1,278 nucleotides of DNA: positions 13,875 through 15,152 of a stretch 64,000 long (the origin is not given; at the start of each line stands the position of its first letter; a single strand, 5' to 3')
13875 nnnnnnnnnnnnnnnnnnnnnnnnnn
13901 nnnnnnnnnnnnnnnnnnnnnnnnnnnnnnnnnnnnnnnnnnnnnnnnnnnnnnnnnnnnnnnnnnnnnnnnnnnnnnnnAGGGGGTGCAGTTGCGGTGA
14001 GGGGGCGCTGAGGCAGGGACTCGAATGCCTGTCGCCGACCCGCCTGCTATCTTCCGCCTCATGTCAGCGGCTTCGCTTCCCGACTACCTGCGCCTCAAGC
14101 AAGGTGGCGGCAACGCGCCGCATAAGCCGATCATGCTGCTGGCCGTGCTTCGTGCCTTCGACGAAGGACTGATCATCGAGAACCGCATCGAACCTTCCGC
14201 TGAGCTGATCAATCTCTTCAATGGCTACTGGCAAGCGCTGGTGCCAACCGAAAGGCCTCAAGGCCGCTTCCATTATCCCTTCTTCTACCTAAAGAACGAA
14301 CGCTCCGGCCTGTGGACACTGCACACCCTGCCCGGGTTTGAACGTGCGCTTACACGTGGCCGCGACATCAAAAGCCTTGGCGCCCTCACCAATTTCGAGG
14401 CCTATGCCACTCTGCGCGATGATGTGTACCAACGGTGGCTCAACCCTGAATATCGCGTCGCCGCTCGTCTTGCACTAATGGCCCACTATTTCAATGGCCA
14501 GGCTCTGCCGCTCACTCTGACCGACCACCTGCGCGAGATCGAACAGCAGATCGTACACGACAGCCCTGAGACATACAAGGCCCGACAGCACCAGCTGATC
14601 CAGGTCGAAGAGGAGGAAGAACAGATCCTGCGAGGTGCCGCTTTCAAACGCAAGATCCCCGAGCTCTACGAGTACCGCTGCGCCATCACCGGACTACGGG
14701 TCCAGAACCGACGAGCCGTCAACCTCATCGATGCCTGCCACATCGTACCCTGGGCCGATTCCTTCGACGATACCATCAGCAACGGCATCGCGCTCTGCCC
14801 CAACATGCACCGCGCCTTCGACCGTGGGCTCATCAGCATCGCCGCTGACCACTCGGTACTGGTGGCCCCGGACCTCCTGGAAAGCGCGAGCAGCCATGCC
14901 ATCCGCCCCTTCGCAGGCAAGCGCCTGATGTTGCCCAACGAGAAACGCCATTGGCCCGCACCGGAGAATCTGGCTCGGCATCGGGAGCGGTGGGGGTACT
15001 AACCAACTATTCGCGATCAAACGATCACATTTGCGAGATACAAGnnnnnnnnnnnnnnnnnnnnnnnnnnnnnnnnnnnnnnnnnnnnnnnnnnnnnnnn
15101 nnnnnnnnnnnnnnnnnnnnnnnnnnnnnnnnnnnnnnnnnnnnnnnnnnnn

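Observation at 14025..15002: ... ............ carries an uncharacterised N-terminal domain reminiscent of modification-sensing modules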

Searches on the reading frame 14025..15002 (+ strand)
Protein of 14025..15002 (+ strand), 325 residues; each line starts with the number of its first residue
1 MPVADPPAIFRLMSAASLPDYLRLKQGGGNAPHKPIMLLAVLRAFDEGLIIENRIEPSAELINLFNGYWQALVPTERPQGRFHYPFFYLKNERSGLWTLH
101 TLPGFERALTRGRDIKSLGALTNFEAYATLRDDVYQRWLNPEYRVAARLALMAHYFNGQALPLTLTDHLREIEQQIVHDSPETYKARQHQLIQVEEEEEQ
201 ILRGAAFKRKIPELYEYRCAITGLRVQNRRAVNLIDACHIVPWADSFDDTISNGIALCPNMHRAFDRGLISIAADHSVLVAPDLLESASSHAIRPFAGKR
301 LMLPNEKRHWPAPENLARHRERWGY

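Call 3: search_protein_families(library=pfam, proteins=[window:14025-15002:+], max_evalue=0.1)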
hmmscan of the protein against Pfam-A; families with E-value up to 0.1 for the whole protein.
window:14025-15002:+ (325 aa): 5 families
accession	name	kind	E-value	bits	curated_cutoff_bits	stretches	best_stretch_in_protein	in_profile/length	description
PF13391.12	HNH_2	-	1.1e-13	51.3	21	1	219-272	1-65/66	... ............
PF01844.29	HNH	-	0.0069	16.9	21.4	1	239-263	18-42/47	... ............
PF13395.12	HNH_4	-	0.02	15.3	22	1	234-254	17-37/54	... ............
PF10339.14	Vel1p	-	0.05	13.3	23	1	122-179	54-111/202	Yeast-specific zinc responsive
PF08278.16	DnaG_DnaB_bind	-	0.087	13.6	29.1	0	141-199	61-120/124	DNA primase DnaG DnaB-binding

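Call 4: search_protein_families(library=padloc, proteins=[window:14025-15002:+], max_evalue=0.1)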
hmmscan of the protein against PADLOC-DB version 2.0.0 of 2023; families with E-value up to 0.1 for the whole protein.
window:14025-15002:+ (325 aa): 3 families
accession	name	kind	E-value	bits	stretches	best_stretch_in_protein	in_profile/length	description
PDLC04132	HNH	-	3.3e-20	70.4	1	168-322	123-270/286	-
PDLC03546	HNH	-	2.6e-08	31.2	1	205-288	160-241/282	Type II restriction enzyme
PDLC03656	mREase_IV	-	0.0093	13.7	1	235-265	225-255/277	Type IV methyl-directed restriction enzyme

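Call 5: search_protein_families(library=ncbifam, proteins=[window:14025-15002:+], max_evalue=0.1)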
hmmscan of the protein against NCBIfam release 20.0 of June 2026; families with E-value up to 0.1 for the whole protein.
window:14025-15002:+ (325 aa): 1 family
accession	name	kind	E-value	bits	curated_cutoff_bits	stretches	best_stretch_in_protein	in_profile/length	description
NF045808.1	PT-DNA_restrict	exception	2.8e-29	102.1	180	1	24-321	13-280/284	phosphorothioated DNA-binding restriction endonuclease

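Call 6: search_solved_structures(query=window:14025-15002:+, max_evalue=1, show_alignments=4)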
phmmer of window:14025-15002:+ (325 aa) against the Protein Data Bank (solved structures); distinct sequences matched with E-value up to 1: 4.
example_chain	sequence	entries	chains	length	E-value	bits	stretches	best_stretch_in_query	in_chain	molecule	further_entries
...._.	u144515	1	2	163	4e-07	32.8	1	25-144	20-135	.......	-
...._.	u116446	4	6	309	3.4e-06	29.7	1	172-282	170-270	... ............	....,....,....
6ghs_A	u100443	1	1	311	0.0094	18.4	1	200-279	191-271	TagI restriction endonuclease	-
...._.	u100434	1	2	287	0.2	14.1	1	235-265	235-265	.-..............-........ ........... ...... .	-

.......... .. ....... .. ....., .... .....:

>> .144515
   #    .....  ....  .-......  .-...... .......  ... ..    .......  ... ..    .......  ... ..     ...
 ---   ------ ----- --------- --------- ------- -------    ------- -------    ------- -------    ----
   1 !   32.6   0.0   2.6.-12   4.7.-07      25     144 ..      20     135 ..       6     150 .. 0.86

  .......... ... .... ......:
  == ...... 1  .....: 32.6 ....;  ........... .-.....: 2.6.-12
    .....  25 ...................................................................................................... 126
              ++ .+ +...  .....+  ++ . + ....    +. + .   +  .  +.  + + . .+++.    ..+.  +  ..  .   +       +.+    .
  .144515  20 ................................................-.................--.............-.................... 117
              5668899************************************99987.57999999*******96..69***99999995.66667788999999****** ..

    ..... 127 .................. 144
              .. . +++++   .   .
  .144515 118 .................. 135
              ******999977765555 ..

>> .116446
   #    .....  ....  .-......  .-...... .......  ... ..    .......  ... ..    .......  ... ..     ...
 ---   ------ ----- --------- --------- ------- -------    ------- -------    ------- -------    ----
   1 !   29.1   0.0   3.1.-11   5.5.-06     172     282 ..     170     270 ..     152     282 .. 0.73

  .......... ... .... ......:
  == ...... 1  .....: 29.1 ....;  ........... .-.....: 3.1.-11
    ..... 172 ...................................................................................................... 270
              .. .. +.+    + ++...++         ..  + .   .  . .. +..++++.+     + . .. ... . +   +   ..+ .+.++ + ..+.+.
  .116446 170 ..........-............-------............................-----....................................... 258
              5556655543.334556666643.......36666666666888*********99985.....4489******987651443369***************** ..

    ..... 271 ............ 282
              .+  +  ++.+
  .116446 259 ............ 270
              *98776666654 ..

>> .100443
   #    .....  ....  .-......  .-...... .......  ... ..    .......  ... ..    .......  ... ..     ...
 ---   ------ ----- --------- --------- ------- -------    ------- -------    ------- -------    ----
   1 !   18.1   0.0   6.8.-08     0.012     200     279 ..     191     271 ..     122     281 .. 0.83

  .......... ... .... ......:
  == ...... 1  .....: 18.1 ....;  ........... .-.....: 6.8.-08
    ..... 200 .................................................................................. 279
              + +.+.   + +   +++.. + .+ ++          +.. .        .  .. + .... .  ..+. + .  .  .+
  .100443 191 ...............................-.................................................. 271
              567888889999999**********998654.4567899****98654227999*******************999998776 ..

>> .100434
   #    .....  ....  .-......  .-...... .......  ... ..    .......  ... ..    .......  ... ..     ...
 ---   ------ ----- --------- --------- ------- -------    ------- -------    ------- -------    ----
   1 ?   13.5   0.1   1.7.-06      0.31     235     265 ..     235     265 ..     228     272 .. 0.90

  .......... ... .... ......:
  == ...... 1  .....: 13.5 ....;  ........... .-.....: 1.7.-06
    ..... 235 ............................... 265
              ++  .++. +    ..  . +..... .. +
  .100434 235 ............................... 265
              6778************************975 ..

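Call 15: find_homologous_proteins(query=window:14025-15002:+, max_evalue=0.00001)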
Query window:14025-15002:+ (325 aa): 3025 proteins with E <= 0.00001 among 6530 candidates; the best 120 are listed.
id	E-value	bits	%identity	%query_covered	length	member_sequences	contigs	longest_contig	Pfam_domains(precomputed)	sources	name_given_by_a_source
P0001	6.3e-221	750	100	100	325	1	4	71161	PF13391.13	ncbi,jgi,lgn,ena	jgi:putative restriction endonuclease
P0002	5.7e-176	603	85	96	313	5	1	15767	PF13391.13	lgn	-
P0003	2.3e-172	591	82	95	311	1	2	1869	PF13391.13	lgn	-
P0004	7.9e-171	586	83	96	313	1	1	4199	PF13391.13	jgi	jgi:putative restriction endonuclease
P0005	4.8e-167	573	80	95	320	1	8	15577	PF13391.13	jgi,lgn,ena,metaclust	jgi:putative restriction endonuclease|metaclust:\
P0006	3.9e-165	567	79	95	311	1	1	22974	PF13391.13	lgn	-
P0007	1.3e-160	552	75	100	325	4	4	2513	PF13391.13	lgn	-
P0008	1.2e-156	539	76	96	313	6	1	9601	PF13391.13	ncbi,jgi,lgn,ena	-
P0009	6.5e-156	537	74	96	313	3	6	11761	PF13391.13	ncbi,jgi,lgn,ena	jgi:putative restriction endonuclease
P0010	1.2e-154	533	73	96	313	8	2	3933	PF13391.13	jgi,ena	-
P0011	4.1e-154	531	75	98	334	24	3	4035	PF13391.13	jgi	jgi:putative restriction endonuclease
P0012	3.7e-152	524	72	98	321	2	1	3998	PF13391.13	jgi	-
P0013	8.2e-151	520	74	95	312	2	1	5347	PF13391.13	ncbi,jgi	jgi:putative restriction endonuclease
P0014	6.3e-150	517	75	96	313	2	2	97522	PF13391.13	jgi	jgi:putative restriction endonuclease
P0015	2.9e-149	515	73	96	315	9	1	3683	PF13391.13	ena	-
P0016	7.4e-149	513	74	95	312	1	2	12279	PF13391.13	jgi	-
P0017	6.2e-148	510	72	96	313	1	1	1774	PF13391.13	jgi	jgi:putative restriction endonuclease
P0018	3.9e-147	508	71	96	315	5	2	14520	PF13391.13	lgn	-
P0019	1.4e-146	506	72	95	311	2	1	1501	PF13391.13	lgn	-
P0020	3.9e-146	505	71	96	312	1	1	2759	PF13391.13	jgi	jgi:putative restriction endonuclease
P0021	6.5e-146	504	73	96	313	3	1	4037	PF13391.13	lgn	-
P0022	2.3e-145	502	72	96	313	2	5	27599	PF13391.13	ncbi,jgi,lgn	jgi:putative restriction endonuclease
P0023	2.0e-144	499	69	98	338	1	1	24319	PF13391.13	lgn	-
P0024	1.2e-140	486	68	96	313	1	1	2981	PF13391.13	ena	-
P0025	5.6e-140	484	68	96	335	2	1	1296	PF13391.13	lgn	-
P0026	2.1e-138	479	68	96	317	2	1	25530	PF13391.13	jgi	-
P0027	4.4e-138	478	66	96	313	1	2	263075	PF13391.13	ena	-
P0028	1.9e-137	476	67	96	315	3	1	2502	PF13391.13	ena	-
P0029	2.3e-137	476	67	95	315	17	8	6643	PF13391.13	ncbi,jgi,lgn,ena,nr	ncbi:MAG: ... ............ [Flavobacteriales bacterium]|nr:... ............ [Flavobacteriales bacter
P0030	2.9e-137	475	68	96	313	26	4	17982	PF13391.13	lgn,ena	-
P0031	3.0e-137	475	65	98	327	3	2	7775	PF13391.13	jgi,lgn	-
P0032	2.0e-136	473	67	96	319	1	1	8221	PF13391.13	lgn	-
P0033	2.0e-136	473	68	95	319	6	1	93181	PF13391.13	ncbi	ncbi:MAG: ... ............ [Flavobacteriales bacterium]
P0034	5.9e-136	471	69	95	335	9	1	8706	PF13391.13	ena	-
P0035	4.5e-134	465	69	94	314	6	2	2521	PF13391.13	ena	-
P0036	8.8e-134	464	68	96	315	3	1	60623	PF13391.13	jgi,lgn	-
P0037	6.3e-133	461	66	96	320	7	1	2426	PF13391.13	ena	-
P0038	1.8e-132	460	67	96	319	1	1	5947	PF13391.13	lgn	-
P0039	4.2e-132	458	67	94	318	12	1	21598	PF13391.13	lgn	-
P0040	1.7e-130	453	67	95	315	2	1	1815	PF13391.13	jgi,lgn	jgi:putative restriction endonuclease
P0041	1.8e-130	453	67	95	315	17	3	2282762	PF13391.13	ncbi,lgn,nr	ncbi:MAG: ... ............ [Flavobacteriales bacterium]|nr:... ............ [Flavobacteriales bacter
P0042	9.3e-127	441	65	96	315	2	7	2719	PF13391.13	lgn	-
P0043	1.4e-120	421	59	96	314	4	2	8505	PF13391.13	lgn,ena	-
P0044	3.6e-116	406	59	96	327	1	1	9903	PF13391.13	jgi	jgi:putative restriction endonuclease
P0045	3.1e-111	390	60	95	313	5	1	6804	PF13391.13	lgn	-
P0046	7.0e-109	382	58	95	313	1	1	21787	PF13391.13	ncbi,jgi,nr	ncbi:MAG TPA: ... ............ [Flavobacteriales bacterium]|nr:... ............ [Flavobacteriales ba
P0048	9.4e-99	349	54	94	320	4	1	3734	PF13391.13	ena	-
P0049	4.2e-83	297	47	97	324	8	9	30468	PF13391.13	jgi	-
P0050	1.3e-82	296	47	91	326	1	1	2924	PF13391.13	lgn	-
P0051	2.6e-82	295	45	94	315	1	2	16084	PF13391.13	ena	-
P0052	1.6e-81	292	47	94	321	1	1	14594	PF13391.13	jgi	jgi:putative restriction endonuclease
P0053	2.8e-80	288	46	92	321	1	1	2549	PF13391.13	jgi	-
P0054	2.2e-79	285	45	94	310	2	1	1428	PF13391.13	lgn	-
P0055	8.5e-79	283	47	94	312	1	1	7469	PF13391.13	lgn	-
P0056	6.8e-78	280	46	96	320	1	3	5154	PF13391.13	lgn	-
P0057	7.0e-77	277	45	94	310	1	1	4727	PF13391.13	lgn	-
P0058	7.9e-77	277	43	94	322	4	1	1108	PF13391.13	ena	-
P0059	1.1e-76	276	46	89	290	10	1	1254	PF13391.13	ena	-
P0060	2.0e-76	275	44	95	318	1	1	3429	PF13391.13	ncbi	ncbi:MAG: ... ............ [Marinoscillum sp.]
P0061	4.6e-76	274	43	95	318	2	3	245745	PF13391.13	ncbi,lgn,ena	-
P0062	5.5e-76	274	46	93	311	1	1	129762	PF13391.13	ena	-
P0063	6.7e-76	274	43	93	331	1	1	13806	PF13391.13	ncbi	-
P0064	3.7e-75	271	44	94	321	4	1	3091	PF13391.13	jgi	jgi:putative restriction endonuclease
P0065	4.1e-75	271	44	96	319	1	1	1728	PF13391.13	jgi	jgi:putative restriction endonuclease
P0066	5.7e-75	271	44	97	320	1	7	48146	PF13391.13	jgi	jgi:putative restriction endonuclease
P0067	1.1e-74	270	42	96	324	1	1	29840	PF13391.13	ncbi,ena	-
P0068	3.0e-73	265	41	94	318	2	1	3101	PF13391.13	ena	-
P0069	4.1e-73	265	43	96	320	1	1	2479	PF13391.13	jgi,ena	-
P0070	4.1e-73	265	43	92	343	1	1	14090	PF13391.13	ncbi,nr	ncbi:MAG: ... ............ [Flavobacteriales bacterium]|nr:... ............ [Flavobacteriales bacter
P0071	6.7e-73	264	43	96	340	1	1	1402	PF13391.13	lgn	-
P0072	3.2e-72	262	43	94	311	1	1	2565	PF13391.13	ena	-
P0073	5.1e-72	261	43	93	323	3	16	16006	PF13391.13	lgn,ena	-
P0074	6.7e-72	261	42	94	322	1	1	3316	PF13391.13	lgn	-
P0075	8.0e-72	260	43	94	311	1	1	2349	PF13391.13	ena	-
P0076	1.6e-71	259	44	93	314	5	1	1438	PF13391.13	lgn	-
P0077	2.7e-71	259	45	90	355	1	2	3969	PF13391.13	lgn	-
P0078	4.9e-71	258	42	95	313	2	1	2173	PF13391.13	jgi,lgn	jgi:putative restriction endonuclease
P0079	4.9e-71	258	40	93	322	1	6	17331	PF13391.13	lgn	-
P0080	8.2e-71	257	43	93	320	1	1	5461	PF13391.13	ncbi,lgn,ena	-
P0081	1.7e-70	256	43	95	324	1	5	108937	PF13391.13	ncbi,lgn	-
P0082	4.5e-70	255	42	91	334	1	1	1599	PF13391.13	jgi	jgi:putative restriction endonuclease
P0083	6.7e-70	254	43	92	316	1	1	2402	PF13391.13,PF26340.1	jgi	jgi:putative restriction endonuclease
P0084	8.3e-70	254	42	93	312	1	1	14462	PF13391.13,PF26340.1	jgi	-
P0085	8.6e-70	254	45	85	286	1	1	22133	PF13391.13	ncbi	-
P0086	1.1e-69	253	42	93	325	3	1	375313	PF13391.13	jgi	jgi:putative restriction endonuclease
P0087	1.6e-69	253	43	90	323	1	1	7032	PF13391.13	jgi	jgi:putative restriction endonuclease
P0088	1.8e-69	253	42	92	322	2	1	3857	PF13391.13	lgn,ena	-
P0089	3.2e-69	252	42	92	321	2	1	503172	PF13391.13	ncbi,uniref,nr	ncbi:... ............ [Dyadobacter sp. 3J3]|uniref:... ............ n=1 Tax=Dyadobacter sp. 3J3 TaxI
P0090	5.4e-69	251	43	92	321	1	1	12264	PF13391.13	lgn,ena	-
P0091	5.6e-69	251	43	89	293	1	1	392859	PF13391.13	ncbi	ncbi:MAG: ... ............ [Cyclobacteriaceae bacterium]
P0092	6.2e-69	251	41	94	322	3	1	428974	PF13391.13,PF26340.1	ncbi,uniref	ncbi:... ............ [Sunxiuqinia rutila]|uniref:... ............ n=1 Tax=Sunxiuqinia rutila TaxID=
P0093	8.6e-69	250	40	94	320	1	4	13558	PF13391.13,PF26340.1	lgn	-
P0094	1.1e-68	250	40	94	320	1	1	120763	PF13391.13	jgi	jgi:putative restriction endonuclease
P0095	1.6e-68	249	41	98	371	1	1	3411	PF13391.13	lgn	-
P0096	3.0e-68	249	42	90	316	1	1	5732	PF13391.13,PF26340.1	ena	-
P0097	3.4e-68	248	40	93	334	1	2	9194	PF13391.13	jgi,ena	jgi:putative restriction endonuclease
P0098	5.5e-68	248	43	91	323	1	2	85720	PF13391.13,PF26340.1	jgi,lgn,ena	jgi:putative restriction endonuclease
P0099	6.7e-68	247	41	92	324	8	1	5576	PF13391.13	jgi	-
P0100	7.6e-68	247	40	91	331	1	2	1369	PF13391.13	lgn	-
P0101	9.7e-68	247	41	92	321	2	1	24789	PF13391.13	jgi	jgi:putative restriction endonuclease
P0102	9.9e-68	247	41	92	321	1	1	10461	PF13391.13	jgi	-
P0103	9.9e-68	247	41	92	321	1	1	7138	PF13391.13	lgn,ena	-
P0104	1.2e-67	247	42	90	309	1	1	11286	PF13391.13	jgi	jgi:putative restriction endonuclease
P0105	1.8e-67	246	40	93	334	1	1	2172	PF13391.13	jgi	jgi:putative restriction endonuclease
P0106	2.2e-67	246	39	93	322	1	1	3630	PF13391.13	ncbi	-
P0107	2.3e-67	246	42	94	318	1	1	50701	PF13391.13,PF26340.1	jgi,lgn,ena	-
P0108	3.0e-67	245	42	96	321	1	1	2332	PF13391.13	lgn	-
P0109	3.2e-67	245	41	93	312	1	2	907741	PF13391.13,PF26340.1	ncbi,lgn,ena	-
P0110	3.2e-67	245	41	94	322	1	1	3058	PF13391.13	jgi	-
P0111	5.1e-67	245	41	91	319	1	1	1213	PF13391.13,PF26340.1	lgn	-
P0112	6.8e-67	244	42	93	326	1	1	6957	PF13391.13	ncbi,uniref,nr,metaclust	ncbi:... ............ [Cesiribacter andamanensis]|uniref:HNH nuclease domain-containing protein n=1 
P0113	7.0e-67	244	41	96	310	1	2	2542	PF13391.13,PF26340.1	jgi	jgi:putative restriction endonuclease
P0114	8.1e-67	244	41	93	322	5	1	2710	PF13391.13,PF26340.1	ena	-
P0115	8.3e-67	244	41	92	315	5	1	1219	PF13391.13,PF26340.1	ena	-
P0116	8.3e-67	244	42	92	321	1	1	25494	PF13391.13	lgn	-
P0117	8.9e-67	244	42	93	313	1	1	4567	PF13391.13,PF26340.1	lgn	-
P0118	9.1e-67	244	41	93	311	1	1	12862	PF13391.13,PF26340.1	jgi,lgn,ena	-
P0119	9.2e-67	244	41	93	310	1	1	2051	PF13391.13,PF26340.1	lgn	-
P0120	1.1e-66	243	40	93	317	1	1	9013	PF13391.13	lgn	-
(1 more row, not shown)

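Call 16: search_protein_families(library=pfam, proteins=[P0083, P0092], max_evalue=10)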
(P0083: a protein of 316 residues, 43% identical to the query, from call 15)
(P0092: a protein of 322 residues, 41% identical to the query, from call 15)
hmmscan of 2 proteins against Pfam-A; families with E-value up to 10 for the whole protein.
P0083 (316 aa): 3 families
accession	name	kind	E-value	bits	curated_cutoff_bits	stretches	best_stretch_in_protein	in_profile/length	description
PF13391.12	HNH_2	-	2.7e-12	46.8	21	1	206-259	1-65/66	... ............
PF01844.29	HNH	-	0.07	13.7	21.4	1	226-249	18-41/47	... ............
PF13395.12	HNH_4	-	0.12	12.8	22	1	217-240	12-36/54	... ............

P0092 (322 aa): 2 families
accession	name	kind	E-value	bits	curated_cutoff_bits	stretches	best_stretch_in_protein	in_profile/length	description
PF13391.12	HNH_2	-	5.5e-12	45.8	21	1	214-267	1-65/66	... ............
PF13395.12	HNH_4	-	0.0075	16.7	22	1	214-249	1-37/54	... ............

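Call 17: find_encoding_contigs(protein=P0001, flank=10000, max_places=4)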
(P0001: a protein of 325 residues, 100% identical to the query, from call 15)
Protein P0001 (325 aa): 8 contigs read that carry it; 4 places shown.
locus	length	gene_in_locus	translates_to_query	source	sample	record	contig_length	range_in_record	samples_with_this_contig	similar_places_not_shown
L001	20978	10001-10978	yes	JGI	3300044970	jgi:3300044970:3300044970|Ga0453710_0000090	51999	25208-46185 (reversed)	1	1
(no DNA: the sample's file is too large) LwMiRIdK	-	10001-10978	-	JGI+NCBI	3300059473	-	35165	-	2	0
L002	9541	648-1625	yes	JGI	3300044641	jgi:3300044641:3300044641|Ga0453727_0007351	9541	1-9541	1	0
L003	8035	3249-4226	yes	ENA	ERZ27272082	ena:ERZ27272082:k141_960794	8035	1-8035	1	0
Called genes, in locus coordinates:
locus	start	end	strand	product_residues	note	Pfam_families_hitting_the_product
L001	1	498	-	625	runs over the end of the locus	PF02985:HEAT (faint), PF13513:HEAT_EZ (faint), PF13646:HEAT_2, PF00160:Pro_isomerase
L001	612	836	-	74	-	-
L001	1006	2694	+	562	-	PF02225:PA (weak), PF04389:Peptidase_M28, PF13180:PDZ_2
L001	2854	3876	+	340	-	PF01210:NAD_Gly3P_dh_N, PF03807:F420_oxidored (weak), PF07479:NAD_Gly3P_dh_C, PF20618:GPD_NAD_C_bact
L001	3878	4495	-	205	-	-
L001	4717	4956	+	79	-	-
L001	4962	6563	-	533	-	-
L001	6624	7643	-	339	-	PF00535:Glycos_transf_2, PF10111:Glyco_tranf_2_2 (weak), PF13641:Glyco_tranf_2_3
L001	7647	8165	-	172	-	-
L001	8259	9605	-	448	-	PF00144:Beta-lactamase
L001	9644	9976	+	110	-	PF14542:Acetyltransf_CG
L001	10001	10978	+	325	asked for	PF13391:HNH_2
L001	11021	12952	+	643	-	PF09848:SLFN-g3_helicase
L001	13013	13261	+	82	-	-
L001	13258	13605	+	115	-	-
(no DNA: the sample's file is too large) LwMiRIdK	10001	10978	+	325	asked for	PF13391:HNH_2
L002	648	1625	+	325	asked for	PF13391:HNH_2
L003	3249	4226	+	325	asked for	PF13391:HNH_2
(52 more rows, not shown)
